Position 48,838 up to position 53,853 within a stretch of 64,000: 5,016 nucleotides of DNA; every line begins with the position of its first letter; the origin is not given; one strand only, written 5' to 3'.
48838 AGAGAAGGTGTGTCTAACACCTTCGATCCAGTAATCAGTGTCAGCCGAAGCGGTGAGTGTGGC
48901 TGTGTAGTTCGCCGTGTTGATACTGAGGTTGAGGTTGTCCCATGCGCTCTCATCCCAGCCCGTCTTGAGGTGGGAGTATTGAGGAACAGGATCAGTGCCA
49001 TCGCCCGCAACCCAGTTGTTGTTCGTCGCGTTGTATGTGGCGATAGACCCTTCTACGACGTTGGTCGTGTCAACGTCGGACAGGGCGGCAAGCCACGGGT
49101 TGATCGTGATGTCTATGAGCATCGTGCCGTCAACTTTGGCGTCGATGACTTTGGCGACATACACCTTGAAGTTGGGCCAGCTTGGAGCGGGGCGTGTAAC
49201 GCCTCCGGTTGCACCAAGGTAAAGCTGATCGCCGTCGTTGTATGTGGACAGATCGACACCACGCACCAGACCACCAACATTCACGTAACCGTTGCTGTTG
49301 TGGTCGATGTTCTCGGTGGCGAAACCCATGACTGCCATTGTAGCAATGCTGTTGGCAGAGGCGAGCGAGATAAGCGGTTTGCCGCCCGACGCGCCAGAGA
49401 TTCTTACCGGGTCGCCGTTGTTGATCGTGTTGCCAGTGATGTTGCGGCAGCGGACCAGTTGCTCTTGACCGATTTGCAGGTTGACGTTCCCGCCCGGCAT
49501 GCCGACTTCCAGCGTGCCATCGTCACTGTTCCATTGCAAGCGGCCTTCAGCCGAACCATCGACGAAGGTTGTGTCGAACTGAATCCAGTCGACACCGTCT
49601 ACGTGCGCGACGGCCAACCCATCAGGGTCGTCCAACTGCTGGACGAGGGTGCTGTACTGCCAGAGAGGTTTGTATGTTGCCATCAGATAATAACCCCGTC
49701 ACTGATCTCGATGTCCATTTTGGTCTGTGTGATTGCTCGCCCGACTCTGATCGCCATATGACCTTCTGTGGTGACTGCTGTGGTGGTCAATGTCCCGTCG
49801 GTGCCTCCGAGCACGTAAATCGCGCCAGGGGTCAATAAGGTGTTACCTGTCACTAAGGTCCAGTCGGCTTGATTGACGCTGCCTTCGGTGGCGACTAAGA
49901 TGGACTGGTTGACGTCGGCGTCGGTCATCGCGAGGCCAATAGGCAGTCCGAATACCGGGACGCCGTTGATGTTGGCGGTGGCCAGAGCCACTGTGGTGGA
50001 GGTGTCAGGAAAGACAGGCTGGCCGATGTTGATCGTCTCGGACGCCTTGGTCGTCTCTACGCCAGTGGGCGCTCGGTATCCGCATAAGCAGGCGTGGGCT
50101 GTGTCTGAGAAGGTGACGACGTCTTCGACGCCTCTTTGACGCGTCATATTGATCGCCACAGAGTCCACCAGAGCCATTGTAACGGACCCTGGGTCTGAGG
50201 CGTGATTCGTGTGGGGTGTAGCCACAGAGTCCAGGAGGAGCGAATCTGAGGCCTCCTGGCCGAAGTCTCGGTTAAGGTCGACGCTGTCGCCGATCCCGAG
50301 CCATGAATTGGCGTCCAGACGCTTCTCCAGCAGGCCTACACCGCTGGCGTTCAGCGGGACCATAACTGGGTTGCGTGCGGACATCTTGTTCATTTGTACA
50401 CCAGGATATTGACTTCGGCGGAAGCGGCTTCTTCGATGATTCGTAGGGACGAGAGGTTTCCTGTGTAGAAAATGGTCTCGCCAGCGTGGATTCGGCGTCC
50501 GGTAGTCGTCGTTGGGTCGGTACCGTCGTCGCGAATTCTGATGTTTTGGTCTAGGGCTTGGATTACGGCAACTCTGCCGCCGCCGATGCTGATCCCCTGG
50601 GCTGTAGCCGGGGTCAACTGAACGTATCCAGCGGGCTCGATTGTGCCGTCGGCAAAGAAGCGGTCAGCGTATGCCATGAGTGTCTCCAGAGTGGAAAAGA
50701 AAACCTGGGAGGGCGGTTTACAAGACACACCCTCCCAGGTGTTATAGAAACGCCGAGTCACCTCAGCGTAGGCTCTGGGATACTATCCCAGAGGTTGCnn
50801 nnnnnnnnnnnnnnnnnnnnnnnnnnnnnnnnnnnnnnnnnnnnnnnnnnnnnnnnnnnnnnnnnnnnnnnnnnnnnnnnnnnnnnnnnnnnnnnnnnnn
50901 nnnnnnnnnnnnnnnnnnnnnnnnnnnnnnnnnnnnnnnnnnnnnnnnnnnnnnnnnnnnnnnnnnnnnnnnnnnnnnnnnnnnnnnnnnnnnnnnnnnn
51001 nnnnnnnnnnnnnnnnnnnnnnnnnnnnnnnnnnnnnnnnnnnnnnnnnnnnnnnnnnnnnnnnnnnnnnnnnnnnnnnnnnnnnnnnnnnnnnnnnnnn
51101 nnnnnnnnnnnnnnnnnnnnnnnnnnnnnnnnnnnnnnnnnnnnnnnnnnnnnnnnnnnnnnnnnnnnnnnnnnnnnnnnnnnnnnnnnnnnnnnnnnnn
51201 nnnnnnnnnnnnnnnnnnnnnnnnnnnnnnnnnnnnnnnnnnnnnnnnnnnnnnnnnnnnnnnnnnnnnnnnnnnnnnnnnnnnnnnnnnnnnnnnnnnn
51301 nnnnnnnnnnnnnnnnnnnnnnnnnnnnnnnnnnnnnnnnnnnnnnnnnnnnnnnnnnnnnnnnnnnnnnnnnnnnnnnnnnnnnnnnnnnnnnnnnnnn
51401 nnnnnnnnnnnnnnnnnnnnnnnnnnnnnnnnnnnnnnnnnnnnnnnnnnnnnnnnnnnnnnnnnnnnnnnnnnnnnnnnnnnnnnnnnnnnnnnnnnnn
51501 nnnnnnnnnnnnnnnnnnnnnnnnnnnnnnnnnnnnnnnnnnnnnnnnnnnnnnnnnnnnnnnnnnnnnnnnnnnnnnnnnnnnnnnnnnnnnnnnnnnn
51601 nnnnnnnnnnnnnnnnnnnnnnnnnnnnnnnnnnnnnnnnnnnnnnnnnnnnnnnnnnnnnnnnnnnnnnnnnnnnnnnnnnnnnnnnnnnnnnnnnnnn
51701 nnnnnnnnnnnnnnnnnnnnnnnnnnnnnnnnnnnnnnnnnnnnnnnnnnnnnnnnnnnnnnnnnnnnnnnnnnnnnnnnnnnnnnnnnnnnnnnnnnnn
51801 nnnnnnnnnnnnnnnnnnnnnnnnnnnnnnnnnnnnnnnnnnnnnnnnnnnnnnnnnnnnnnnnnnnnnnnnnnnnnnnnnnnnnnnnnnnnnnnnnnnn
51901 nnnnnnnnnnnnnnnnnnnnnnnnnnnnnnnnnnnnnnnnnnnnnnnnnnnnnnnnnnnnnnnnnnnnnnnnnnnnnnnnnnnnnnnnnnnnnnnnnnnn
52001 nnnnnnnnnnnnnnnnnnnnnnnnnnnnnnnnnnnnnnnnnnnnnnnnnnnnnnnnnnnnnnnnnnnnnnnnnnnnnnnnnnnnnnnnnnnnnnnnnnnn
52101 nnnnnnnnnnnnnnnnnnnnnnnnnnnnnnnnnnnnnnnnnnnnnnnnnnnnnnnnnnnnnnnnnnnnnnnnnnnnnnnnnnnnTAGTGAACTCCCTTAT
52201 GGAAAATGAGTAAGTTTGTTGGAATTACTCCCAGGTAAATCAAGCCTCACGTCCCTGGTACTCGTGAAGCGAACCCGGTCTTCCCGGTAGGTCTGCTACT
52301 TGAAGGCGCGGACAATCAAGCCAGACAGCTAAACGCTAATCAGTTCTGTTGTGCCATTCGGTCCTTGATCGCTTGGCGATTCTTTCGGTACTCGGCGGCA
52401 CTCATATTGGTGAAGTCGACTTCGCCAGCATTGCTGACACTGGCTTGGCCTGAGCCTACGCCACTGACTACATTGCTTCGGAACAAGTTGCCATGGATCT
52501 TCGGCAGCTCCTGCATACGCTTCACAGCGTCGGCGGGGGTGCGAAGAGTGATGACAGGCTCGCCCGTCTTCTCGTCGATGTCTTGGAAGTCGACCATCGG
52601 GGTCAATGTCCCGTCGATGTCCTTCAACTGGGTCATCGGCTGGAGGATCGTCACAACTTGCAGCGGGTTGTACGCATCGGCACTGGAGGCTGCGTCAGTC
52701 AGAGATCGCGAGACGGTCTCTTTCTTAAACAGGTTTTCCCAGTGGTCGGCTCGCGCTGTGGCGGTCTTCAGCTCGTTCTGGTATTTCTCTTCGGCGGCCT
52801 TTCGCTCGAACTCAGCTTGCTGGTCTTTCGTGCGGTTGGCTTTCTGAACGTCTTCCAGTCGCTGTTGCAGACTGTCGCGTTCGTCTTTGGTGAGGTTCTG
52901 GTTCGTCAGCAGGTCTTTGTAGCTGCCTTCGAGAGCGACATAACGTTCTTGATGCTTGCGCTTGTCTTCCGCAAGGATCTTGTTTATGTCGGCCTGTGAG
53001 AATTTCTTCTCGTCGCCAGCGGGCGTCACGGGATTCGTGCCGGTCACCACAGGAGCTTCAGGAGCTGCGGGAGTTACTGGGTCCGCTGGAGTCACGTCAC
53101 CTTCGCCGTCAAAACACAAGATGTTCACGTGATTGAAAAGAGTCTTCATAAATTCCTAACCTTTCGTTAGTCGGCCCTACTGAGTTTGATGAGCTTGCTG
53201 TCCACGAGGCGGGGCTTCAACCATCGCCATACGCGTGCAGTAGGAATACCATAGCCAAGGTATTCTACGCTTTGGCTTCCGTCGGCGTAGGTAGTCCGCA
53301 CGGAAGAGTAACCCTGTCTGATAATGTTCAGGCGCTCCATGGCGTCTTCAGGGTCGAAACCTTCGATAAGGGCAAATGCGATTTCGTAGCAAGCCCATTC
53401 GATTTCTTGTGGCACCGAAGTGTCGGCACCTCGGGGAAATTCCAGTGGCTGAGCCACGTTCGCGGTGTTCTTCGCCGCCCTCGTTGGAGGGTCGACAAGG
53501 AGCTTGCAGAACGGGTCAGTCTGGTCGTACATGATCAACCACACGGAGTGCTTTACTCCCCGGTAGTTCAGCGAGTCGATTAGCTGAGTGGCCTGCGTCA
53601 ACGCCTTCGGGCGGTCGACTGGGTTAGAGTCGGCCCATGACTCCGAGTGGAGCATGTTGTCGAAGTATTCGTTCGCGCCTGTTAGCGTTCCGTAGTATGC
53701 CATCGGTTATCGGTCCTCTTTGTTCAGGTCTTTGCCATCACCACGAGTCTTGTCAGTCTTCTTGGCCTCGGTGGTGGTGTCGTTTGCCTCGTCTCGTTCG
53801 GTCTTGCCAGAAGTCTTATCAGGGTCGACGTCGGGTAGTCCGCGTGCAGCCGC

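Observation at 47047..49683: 878-aa fibre-like, sequon-rich protein inside the head module (between capsid and connector genes)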

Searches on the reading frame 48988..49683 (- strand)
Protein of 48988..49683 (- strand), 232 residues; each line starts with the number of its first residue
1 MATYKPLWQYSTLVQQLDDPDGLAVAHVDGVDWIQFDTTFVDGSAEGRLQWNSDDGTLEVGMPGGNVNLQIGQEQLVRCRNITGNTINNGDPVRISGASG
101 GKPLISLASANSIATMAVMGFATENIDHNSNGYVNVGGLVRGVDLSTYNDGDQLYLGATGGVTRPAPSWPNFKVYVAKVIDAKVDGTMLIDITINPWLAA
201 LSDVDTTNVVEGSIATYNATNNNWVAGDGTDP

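Call 45: search_solved_structures(query=A2, max_evalue=10, show_alignments=2)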
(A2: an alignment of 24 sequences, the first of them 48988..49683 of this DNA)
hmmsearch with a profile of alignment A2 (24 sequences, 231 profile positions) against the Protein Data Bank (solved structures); distinct sequences matched with E-value up to 10: 3.
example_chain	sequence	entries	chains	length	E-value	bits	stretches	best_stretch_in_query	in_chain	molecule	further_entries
4ru1_A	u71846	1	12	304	0.42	12.9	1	21-52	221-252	Monosaccharide ABC transporter substrate-binding protein, CUT2 family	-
1toa_A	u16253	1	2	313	0.72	12.1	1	87-154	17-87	PROTEIN (PERIPLASMIC BINDING PROTEIN TROA)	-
7km5_C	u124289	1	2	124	0.73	12.1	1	141-188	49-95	nanobody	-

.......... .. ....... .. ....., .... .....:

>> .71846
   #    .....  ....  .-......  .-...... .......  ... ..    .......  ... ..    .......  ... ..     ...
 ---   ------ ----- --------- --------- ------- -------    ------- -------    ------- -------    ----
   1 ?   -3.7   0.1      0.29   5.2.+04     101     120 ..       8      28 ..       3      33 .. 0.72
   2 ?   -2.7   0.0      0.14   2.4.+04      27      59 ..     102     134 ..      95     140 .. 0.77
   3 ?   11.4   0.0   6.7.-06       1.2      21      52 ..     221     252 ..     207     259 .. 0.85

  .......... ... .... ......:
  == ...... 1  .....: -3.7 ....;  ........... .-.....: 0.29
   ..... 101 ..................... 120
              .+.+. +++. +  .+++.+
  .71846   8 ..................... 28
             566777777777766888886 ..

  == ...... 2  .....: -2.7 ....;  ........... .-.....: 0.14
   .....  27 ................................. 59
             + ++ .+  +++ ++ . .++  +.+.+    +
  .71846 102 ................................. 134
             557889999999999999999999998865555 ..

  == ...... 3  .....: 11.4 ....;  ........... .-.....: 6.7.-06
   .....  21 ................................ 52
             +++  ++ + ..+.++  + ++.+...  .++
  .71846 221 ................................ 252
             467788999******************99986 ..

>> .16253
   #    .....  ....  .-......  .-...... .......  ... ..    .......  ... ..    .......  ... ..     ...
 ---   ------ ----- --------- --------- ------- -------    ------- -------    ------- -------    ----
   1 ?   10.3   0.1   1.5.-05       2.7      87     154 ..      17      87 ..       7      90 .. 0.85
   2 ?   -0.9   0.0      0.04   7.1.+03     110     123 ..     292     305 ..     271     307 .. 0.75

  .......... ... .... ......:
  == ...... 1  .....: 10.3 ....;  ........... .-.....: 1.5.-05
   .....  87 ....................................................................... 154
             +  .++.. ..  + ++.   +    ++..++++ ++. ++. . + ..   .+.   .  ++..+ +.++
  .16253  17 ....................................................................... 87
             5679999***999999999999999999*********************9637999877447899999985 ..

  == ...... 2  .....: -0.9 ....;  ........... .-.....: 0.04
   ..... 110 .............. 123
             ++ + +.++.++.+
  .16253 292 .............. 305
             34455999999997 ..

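Call 46: search_protein_families(library=pfam, alignment_id=A2, max_evalue=0.1)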
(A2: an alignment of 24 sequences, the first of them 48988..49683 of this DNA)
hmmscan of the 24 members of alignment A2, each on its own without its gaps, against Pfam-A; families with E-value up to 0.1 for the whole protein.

A. member 1, window:48988-49683:- (232 aa): 0 families

B. families by the number of members that match (of 24 scanned): 7 families
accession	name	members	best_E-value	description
PF09956.15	Phage_cement_2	15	1.1e-07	Phage cement protein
PF06752.17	E_Pc_C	1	0.026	Enhancer of Polycomb C-terminus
PF20008.5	DUF6429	1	0.048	Domain of unknown function (DUF6429)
PF16549.10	T2SSS_2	1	0.064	Type II secretion system (T2SS) pilotin, S protein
PF16117.10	DUF4833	1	0.076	Domain of unknown function (DUF4833)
PF05946.17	TcpA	1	0.08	Toxin-coregulated pilus subunit TcpA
PF23258.1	DUF7072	1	0.093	Domain of unknown function (DUF7072)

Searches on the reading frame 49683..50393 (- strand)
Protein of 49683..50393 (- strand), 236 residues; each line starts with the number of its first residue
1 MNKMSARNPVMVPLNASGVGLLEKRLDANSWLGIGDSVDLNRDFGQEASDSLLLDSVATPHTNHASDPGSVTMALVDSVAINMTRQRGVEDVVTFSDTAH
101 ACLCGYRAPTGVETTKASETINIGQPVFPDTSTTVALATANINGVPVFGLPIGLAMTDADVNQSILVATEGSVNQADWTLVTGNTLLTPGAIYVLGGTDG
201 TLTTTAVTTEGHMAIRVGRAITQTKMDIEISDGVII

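Call 5: search_protein_families(library=phrogs, proteins=[window:49683-50393:-], max_evalue=0.01)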
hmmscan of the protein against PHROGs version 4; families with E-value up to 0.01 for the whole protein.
window:49683-50393:- (236 aa): 0 families

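Call 6: search_protein_families(library=pfam, proteins=[window:49683-50393:-], max_evalue=0.01)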
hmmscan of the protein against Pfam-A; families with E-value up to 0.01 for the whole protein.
window:49683-50393:- (236 aa): 0 families

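Call 27: search_dna_similar(query=window:49683-50393:-, collection=phages, mode=protein, max_evalue=0.01)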
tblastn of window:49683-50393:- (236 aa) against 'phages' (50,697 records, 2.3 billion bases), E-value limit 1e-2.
No match.

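Call 65: find_homologous_proteins(query=window:49683-50393:-)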
Query window:49683-50393:- (236 aa): 13 proteins with E <= 0.001 among 1326 candidates.
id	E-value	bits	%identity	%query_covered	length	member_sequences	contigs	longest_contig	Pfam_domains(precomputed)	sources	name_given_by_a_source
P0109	9.6e-147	504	100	100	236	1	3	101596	-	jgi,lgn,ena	-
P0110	1.6e-78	281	65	96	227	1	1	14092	-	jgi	jgi:hypothetical protein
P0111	2.1e-67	245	55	97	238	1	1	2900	-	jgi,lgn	jgi:hypothetical protein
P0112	9.5e-66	240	56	100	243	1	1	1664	-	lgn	-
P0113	3.7e-55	205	57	85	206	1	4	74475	-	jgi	jgi:hypothetical protein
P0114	6.3e-48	181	48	100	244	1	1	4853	-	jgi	-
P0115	2.3e-41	160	41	96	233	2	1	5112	-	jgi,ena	-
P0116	7.0e-40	155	57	65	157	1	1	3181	-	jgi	jgi:hypothetical protein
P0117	7.9e-37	145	43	97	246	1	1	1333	-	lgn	-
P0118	1.9e-33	134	39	97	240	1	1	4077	-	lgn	-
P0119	3.1e-32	130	40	90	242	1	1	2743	-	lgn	-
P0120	2.0e-31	127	40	97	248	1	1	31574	-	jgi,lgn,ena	-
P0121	1.1e-26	112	36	100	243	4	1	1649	-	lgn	-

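Call 70: search_protein_families(library=pfam, alignment_id=A3, max_evalue=1)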
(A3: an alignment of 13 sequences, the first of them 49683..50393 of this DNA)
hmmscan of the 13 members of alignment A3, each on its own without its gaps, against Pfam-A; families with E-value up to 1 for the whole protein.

A. member 1, window:49683-50393:- (236 aa): 0 families

B. families by the number of members that match (of 13 scanned): 5 families
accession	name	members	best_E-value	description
PF09956.15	Phage_cement_2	4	0.00018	Phage cement protein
PF18886.6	DUF5649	2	0.076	Repeats of unknown function (DUF5649)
PF22758.2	Phage_cement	1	0.024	Structural cement protein (E217 gp24/Pam3 gp6)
PF15029.11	TMEM174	1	0.076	Transmembrane protein 174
PF10255.15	Paf67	1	0.24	RNA polymerase I-associated factor PAF67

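Call 72: predict_structure(alignment_id=A3)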
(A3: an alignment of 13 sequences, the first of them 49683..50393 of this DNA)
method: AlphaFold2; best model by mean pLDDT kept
length: 236 residues; sequences in the alignment: 13
mean_pLDDT: 61.1   pTM: 0.51
mean pLDDT of the five models: 61.1, 57.9, 50.8, 50.6, 45.7
residues with pLDDT >= 90: 59; 70-90: 42; 50-70: 23; < 50: 112
segments of 3 or more residues with pLDDT < 50: 1-109
pLDDT, mean of each block of 10 residues (from residue 1): 29 36 33 38 40 36 37 38 34 31 37 88 92 85 59 90 91 92 94 88 78 77 89 51
secondary structure, 60 per line:
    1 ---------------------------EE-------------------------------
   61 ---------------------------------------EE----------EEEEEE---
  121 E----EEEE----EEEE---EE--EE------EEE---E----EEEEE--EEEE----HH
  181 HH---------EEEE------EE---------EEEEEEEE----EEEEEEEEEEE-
elements in order: E112-117 E126-129 E134-137 E153-155 E164-168 E171-174 H179-182 E192-195 E213-220 E225-235

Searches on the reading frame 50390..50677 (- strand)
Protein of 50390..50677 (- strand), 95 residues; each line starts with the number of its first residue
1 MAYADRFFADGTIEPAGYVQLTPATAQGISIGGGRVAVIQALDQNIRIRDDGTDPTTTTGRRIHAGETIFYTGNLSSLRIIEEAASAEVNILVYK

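Call 99: search_solved_structures(query=window:50390-50677:-, max_evalue=10)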
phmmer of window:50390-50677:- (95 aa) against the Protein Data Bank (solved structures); distinct sequences matched with E-value up to 10: 1.
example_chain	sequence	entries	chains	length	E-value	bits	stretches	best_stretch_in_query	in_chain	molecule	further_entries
7wff_i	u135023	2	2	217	1.3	12.5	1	6-62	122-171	Photosynthetic NDH subunit of lumenal location 4, chloroplastic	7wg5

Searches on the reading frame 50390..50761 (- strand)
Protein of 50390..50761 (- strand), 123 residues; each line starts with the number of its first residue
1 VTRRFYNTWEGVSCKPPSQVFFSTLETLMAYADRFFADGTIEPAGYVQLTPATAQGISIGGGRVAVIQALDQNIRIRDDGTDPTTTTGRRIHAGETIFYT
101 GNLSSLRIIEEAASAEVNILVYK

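Call 5: search_protein_families(library=phrogs, proteins=[window:50390-50761:-], max_evalue=0.01)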
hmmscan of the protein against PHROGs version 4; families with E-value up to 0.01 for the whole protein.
window:50390-50761:- (123 aa): 0 families

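Call 6: search_protein_families(library=pfam, proteins=[window:50390-50761:-], max_evalue=0.01)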
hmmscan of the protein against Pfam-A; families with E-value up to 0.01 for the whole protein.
window:50390-50761:- (123 aa): 0 families

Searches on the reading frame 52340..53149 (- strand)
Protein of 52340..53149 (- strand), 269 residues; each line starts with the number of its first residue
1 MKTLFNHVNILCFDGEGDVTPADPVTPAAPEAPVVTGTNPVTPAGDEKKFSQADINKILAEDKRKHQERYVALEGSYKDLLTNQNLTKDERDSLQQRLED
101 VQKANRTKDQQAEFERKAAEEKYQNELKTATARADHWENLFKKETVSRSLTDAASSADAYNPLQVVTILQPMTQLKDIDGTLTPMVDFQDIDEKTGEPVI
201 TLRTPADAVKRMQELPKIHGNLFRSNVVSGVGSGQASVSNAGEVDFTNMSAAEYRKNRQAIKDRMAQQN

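Call 5: search_protein_families(library=phrogs, proteins=[window:52340-53149:-], max_evalue=0.01)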
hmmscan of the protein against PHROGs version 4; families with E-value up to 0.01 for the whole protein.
window:52340-53149:- (269 aa): 2 families
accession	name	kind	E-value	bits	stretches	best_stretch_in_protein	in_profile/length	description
phrog_6663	-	unknown function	1.7e-06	28.9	1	77-260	66-248/263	-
phrog_2303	-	head and packaging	0.00074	20.4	1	35-129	37-132/219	head scaffolding protein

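Call 6: search_protein_families(library=pfam, proteins=[window:52340-53149:-], max_evalue=0.01)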
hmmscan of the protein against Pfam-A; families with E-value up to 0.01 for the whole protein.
window:52340-53149:- (269 aa): 0 families

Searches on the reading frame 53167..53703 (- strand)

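Call 5: search_protein_families(library=phrogs, proteins=[window:53167-53703:-], max_evalue=0.01)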
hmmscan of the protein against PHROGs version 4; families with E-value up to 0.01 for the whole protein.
window:53167-53703:- (178 aa): 1 family
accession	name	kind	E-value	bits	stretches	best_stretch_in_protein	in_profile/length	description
phrog_477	-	connector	1.7e-12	48.5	1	2-168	21-167/220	head-tail adaptor Ad1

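Call 6: search_protein_families(library=pfam, proteins=[window:53167-53703:-], max_evalue=0.01)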
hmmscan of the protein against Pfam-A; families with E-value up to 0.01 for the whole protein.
window:53167-53703:- (178 aa): 1 family
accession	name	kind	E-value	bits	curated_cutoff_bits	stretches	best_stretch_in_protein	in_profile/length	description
PF20557.3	DnaT_2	-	3.4e-07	30.7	27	1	83-164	66-152/168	Putative DnaT-like ssDNA binding protein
